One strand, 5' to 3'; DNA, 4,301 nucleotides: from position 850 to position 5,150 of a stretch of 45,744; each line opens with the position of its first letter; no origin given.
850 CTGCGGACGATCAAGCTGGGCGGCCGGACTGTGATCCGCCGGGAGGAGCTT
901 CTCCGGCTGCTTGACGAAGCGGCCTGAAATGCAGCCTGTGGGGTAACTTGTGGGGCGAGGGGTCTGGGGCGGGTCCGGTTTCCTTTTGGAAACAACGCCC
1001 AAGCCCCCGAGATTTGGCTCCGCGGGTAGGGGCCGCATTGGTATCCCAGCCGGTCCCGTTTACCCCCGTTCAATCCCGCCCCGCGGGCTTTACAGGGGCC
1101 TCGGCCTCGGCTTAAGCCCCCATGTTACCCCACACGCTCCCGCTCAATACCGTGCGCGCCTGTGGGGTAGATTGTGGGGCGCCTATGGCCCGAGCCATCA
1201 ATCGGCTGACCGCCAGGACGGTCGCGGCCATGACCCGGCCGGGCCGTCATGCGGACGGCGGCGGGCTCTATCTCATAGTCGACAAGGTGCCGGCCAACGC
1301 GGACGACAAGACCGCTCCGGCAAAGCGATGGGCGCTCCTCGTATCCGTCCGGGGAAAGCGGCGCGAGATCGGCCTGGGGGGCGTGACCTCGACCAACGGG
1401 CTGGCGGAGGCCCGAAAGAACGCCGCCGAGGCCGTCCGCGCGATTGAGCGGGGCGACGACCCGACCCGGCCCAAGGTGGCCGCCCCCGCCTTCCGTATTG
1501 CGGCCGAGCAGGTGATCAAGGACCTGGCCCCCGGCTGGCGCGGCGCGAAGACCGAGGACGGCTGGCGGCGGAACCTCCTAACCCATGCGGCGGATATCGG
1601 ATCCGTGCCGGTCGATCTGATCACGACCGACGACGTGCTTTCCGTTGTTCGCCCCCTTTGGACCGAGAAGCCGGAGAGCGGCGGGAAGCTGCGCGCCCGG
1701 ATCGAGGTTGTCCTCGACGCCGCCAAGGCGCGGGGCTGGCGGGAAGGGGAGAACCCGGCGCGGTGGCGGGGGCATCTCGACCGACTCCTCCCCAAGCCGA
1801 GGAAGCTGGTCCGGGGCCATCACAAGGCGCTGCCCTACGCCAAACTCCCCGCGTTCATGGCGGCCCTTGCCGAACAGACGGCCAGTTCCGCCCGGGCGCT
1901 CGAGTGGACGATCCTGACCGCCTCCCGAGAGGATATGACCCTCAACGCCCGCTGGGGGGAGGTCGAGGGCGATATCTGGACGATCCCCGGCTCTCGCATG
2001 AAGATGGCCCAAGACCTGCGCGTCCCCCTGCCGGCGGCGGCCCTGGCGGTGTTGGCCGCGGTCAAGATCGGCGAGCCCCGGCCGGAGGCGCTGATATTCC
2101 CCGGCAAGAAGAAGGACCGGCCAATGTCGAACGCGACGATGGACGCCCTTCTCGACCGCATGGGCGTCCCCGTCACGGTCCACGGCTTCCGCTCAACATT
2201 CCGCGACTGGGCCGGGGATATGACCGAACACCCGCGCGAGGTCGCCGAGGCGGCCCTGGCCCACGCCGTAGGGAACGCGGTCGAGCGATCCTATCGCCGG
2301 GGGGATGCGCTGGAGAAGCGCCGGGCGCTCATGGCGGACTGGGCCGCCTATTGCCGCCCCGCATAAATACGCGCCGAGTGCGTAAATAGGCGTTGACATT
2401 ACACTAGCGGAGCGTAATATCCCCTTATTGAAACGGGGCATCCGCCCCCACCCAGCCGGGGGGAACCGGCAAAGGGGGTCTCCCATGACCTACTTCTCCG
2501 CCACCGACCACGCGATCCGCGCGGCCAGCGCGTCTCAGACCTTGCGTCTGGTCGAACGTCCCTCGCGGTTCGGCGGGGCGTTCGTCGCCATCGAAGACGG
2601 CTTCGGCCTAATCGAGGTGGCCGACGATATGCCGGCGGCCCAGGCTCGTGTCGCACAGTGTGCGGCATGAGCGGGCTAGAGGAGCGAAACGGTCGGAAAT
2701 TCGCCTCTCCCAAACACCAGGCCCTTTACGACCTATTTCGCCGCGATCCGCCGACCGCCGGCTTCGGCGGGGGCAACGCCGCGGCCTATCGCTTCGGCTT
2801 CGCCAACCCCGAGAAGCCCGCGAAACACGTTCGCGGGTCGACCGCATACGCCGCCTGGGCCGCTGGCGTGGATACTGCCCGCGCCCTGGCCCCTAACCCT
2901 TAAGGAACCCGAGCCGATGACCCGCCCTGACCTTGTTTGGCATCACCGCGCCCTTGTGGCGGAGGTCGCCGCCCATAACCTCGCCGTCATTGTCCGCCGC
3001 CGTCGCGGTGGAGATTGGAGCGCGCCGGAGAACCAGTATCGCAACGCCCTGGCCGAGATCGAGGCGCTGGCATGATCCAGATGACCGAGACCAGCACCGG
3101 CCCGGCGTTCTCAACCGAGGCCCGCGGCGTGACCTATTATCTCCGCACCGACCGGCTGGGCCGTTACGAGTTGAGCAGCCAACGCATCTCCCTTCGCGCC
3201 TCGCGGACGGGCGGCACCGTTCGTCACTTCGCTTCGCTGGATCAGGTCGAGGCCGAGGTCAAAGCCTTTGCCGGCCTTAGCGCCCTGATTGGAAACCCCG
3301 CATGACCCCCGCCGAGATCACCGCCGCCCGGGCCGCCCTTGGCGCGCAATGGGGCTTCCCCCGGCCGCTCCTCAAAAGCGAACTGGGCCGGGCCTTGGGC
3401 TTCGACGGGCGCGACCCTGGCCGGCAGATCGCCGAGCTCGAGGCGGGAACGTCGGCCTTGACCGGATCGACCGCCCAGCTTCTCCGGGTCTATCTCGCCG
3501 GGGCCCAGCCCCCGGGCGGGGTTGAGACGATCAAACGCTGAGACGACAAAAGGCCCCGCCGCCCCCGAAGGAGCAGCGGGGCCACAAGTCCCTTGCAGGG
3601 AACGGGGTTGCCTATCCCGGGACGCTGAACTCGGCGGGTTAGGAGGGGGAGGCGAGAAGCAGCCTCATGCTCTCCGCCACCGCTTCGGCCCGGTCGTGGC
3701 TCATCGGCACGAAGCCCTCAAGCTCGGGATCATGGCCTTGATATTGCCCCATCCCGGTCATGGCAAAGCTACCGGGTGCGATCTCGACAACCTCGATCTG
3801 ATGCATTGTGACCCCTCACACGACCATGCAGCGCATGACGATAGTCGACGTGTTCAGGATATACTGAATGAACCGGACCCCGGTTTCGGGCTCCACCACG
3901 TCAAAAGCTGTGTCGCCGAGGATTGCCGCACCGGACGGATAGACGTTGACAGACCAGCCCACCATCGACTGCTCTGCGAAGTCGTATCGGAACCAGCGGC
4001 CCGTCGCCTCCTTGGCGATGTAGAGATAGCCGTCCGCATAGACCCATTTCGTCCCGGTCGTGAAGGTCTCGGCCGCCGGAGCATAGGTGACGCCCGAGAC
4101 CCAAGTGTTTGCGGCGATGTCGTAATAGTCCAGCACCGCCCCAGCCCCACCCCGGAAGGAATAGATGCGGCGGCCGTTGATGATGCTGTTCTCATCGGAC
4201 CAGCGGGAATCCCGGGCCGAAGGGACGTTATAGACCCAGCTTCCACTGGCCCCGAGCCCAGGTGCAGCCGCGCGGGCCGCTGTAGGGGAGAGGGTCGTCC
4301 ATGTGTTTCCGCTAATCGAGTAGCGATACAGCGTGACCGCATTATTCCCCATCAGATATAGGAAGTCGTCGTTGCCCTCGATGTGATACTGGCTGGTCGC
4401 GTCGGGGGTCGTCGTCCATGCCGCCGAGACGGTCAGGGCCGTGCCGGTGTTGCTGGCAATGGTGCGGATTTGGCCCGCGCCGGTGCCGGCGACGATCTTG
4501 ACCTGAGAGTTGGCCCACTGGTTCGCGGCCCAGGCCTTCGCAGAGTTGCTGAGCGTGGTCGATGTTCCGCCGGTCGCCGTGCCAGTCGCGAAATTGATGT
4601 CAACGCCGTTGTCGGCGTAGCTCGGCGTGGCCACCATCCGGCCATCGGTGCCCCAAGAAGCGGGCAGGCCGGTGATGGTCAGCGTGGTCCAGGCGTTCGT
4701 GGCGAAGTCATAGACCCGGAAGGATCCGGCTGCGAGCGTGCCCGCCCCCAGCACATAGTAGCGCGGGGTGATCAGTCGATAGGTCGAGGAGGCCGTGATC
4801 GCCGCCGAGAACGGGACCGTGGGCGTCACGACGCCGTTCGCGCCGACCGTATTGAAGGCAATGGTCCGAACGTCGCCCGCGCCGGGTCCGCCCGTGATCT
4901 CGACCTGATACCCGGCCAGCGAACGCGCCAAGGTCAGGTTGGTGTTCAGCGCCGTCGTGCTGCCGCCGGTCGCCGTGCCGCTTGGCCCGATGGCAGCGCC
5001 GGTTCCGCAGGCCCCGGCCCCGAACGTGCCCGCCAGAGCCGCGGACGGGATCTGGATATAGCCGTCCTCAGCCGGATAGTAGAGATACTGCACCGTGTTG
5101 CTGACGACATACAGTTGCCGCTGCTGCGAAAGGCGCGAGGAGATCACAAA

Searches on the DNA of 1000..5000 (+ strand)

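Call 7: search_dna_similar(query=window:1000-5000:+, collection=phages, mode=distant, max_rows=15)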
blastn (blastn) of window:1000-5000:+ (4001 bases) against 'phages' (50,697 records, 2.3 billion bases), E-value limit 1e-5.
Records with a match: 7; places in all: 7; records where one place covers at least 80% of the query: 0.
Best place of each record, by identity: 60-80% 7.
By first word of the organism name: Ralstonia 4; Caulobacter 1; Cyanophage 1; Microcystis 1.
By host as written in the record: Ralstonia solanacearum 3; Caulobacter vibrioides CB15 1; Cylindrospermopsis raciborskii 1; Microcystis sp. 1; Ralstonia solanacearum R286, UW275 1.
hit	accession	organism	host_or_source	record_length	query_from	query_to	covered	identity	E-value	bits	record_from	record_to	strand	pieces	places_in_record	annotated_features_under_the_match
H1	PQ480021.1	Caulobacter phage DMCA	Caulobacter vibrioides CB15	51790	747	1300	10%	69.8%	2e-16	159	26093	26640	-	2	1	integrase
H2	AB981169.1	Ralstonia phage RSY1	Ralstonia solanacearum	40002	1098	1358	7%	69.9%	8e-22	113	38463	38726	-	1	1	hypothetical protein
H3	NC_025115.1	Ralstonia phage RSY1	Ralstonia solanacearum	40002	1098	1358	7%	69.9%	8e-22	113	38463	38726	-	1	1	integrase arm-type DNA-binding domain-containing protein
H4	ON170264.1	Ralstonia phage YO158_1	Ralstonia solanacearum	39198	689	1212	4%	76.1%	4e-7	129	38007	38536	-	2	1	record has no annotation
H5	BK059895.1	Cyanophage Cy-LDV1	Cylindrospermopsis raciborskii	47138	1174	1351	4%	69.1%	7e-10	74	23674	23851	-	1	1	integrase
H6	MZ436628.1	Microcystis phage Mwe-Yong1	Microcystis sp.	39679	1178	1344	4%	71.4%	5e-12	81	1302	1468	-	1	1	integrase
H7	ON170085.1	Ralstonia phage YO041_1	Ralstonia solanacearum R286, UW275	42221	689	798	3%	72.7%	4e-7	64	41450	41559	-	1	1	record has no annotation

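Call 42: search_rna_families(source=window, start=2300, end=3800, threshold=evalue, max_evalue=1)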
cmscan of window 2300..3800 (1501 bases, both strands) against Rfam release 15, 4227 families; matches with E-value up to 1: 1.
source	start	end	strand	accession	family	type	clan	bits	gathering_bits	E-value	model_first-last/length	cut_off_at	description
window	3546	3622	-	RF02837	anti-hemB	Gene; sRNA;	-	16.6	49.5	0.75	1-81/81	no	Burkholderia RNA 7 (anti-hemB)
